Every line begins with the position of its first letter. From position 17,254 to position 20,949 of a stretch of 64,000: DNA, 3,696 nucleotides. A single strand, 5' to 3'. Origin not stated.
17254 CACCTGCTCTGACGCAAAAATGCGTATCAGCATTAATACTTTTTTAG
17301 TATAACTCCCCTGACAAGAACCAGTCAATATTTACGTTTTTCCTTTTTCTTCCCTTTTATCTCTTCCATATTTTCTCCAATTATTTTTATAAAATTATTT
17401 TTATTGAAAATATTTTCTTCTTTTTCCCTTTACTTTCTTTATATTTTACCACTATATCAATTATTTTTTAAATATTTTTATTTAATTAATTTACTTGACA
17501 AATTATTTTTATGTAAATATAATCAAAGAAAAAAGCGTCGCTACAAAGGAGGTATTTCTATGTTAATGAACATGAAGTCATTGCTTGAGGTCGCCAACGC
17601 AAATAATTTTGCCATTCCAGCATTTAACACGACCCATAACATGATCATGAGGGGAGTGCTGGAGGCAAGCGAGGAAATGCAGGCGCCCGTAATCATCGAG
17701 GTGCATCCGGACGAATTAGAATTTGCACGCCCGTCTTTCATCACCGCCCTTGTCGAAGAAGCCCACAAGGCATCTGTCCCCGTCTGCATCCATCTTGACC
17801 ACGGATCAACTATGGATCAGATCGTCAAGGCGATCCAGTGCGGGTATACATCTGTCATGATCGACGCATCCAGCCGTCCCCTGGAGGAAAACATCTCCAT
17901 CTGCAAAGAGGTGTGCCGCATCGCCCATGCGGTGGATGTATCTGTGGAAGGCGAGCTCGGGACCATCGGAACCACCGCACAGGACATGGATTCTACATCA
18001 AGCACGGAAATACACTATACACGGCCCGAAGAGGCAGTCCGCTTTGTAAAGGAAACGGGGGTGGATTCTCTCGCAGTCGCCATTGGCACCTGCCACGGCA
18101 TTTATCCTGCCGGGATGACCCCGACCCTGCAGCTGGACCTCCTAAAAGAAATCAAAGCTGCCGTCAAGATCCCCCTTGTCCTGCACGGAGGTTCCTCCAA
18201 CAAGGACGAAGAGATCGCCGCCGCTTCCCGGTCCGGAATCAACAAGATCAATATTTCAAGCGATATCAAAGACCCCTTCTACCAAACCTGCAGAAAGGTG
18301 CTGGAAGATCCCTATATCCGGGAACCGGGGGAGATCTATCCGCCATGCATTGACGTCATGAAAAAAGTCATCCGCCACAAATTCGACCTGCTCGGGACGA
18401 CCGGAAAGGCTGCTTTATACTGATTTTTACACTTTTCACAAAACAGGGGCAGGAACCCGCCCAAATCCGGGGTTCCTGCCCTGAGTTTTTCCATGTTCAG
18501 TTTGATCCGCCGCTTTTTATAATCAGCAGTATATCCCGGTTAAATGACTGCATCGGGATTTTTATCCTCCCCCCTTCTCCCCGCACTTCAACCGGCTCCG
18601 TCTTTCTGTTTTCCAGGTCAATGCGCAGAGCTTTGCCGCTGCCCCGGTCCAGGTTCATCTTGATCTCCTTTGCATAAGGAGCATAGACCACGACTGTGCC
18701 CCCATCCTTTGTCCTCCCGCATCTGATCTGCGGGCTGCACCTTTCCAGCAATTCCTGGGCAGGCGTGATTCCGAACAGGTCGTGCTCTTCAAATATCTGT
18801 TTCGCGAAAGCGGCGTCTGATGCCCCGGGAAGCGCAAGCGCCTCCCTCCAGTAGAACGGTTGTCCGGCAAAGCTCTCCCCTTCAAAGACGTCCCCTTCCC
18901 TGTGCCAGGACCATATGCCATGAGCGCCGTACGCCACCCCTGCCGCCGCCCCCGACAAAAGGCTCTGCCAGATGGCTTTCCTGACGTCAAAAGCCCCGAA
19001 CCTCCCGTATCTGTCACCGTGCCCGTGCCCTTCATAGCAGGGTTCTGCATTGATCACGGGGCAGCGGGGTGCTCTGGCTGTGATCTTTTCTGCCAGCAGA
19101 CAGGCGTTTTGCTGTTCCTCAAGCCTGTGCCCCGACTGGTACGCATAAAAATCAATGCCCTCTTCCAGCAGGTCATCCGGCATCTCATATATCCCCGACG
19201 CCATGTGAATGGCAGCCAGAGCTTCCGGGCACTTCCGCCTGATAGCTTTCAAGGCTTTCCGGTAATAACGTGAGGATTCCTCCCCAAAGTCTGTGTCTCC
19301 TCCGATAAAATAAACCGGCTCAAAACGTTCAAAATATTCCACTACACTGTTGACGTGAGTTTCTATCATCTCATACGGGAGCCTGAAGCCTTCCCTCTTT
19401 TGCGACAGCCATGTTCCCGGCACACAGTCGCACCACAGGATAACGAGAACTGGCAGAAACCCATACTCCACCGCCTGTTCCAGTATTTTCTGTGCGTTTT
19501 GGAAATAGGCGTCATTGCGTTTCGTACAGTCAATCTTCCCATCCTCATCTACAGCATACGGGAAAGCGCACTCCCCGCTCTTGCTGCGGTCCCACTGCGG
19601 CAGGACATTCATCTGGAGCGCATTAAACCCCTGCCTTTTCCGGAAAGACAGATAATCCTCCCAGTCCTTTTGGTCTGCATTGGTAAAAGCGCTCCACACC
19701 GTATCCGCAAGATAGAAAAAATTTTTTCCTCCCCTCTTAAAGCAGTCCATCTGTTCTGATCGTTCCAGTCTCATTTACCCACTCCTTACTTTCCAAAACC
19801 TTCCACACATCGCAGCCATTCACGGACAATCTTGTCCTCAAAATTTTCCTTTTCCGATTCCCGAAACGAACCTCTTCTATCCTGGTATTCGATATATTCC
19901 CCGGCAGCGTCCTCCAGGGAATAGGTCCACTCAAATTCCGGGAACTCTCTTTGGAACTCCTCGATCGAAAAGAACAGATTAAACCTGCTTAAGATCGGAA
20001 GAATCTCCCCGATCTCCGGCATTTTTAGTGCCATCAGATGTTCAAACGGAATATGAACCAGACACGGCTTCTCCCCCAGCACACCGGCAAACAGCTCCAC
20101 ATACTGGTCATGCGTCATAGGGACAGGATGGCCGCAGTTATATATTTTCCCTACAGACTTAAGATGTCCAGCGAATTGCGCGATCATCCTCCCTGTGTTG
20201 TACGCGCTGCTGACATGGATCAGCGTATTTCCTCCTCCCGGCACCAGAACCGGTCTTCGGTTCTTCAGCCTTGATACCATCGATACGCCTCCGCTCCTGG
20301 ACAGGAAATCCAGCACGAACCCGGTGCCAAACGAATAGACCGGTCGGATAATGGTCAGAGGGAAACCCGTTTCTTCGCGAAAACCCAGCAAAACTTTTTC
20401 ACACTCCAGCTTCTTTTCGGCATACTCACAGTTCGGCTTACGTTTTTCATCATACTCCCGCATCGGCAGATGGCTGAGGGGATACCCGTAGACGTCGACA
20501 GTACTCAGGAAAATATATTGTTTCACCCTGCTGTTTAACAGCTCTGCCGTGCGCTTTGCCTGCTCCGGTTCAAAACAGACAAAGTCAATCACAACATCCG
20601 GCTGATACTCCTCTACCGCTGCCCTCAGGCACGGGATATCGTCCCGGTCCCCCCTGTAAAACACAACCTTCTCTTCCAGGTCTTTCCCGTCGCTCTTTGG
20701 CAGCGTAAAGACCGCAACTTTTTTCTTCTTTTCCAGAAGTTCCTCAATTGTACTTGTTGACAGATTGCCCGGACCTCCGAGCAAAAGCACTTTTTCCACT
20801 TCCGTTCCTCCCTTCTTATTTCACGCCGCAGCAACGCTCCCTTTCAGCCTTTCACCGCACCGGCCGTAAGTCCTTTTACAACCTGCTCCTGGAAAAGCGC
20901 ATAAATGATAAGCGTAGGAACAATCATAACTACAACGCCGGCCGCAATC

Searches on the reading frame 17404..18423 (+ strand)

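Call 11: search_protein_families(library=pfam, proteins=[window:17404-18423:+])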
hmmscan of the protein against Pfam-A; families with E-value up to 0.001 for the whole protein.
window:17404-18423:+ (339 aa): 1 family
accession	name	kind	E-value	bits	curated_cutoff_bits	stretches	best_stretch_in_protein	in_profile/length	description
PF01116.26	F_bP_aldolase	-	1.6e-92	310.4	25.5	1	56-335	2-277/277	Fructose-bisphosphate aldolase class-II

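Call 84: search_protein_families(library=ncbifam, proteins=[window:17404-18423:+], max_evalue=0.00001)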
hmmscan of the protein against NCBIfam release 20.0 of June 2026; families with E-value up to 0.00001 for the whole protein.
window:17404-18423:+ (339 aa): 21 families
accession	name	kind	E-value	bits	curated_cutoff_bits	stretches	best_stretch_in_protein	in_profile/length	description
NF006042.0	PRK08185.1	subfamily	1.2e-116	389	405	1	53-339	1-287/287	hypothetical protein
NF009497.0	PRK12857.1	equivalog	2.1e-82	276.5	423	1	53-336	2-284/284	class II fructose-1,6-bisphosphate aldolase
TIGR01859.1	fruc_bis_ald_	equivalog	2.5e-80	270.2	343.05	1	54-336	1-282/282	class II fructose-1,6-bisphosphate aldolase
TIGR00167.1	cbbA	subfamily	2e-77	260.4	215.6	1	53-336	2-290/290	ketose-bisphosphate aldolase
NF009374.0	PRK12737.1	subfamily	2.3e-76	256.5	383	1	53-335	2-283/284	tagatose-bisphosphate aldolase subunit GatY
NF006626.0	PRK09195.1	subfamily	1.1e-73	247.8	384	1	53-336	2-284/284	tagatose-bisphosphate aldolase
TIGR01858.1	tag_bisphos_ald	equivalog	6.4e-71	238.7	443.55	1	56-336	3-282/282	tagatose bisphosphate family class II aldolase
NF005288.0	PRK06806.1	equivalog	4.6e-64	216.4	396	1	54-292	3-237/281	class II fructose-bisphosphate aldolase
NF005943.0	PRK07998.1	equivalog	1.3e-61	208.6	364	1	54-300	3-244/283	class II aldolase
NF005284.0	PRK06801.1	equivalog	2.1e-57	194.7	406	1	54-288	3-236/286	ketose 1,6-bisphosphate aldolase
NF009375.0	PRK12738.1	equivalog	3.7e-56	190.4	542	1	55-335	4-283/286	tagatose-bisphosphate aldolase subunit KbaY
NF005481.0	PRK07084.1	equivalog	4.8e-55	187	511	1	54-272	12-237/324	class II fructose-bisphosphate aldolase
NF005823.0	PRK07709.1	equivalog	4.1e-52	177.7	545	1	54-336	3-285/285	class II fructose-bisphosphate aldolase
NF006376.0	PRK08610.1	equivalog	1e-50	173.1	527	1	54-336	3-285/286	class II fructose-bisphosphate aldolase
NF004493.0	PRK05835.1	equivalog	2.3e-48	165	558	1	53-269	1-218/307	class II fructose-bisphosphate aldolase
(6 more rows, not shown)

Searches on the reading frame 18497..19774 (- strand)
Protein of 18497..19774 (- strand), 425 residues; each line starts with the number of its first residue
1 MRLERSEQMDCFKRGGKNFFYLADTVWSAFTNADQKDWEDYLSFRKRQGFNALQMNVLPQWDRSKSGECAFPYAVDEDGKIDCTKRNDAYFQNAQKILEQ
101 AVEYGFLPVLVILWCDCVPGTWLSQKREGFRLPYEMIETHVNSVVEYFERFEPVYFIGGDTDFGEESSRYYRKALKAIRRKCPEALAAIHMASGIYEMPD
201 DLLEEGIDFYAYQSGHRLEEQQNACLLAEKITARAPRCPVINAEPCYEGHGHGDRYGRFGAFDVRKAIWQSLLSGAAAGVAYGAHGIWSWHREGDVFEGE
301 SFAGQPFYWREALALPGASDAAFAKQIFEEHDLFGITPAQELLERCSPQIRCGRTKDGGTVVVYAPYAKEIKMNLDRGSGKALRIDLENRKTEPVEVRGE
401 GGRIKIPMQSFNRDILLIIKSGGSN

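Call 11: search_protein_families(library=pfam, proteins=[window:18497-19774:-])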
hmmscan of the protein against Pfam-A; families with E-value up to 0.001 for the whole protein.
window:18497-19774:- (425 aa): 1 family
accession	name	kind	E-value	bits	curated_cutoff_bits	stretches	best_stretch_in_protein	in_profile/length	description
PF13204.13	Apiosidase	-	4.2e-77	260.3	26.5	1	14-334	10-319/320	Apiosidase-like, catalytic domain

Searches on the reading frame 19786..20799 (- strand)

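Call 11: search_protein_families(library=pfam, proteins=[window:19786-20799:-])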
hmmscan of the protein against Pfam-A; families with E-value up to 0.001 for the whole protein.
window:19786-20799:- (337 aa): 2 families
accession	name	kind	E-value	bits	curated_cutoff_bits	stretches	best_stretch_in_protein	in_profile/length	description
PF01370.27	Epimerase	-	8.2e-16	58.6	20.9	1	4-223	1-240/240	NAD dependent epimerase/dehydratase family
PF16363.11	GDP_Man_Dehyd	-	0.0002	21.4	27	0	92-152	121-179/332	GDP-mannose 4,6 dehydratase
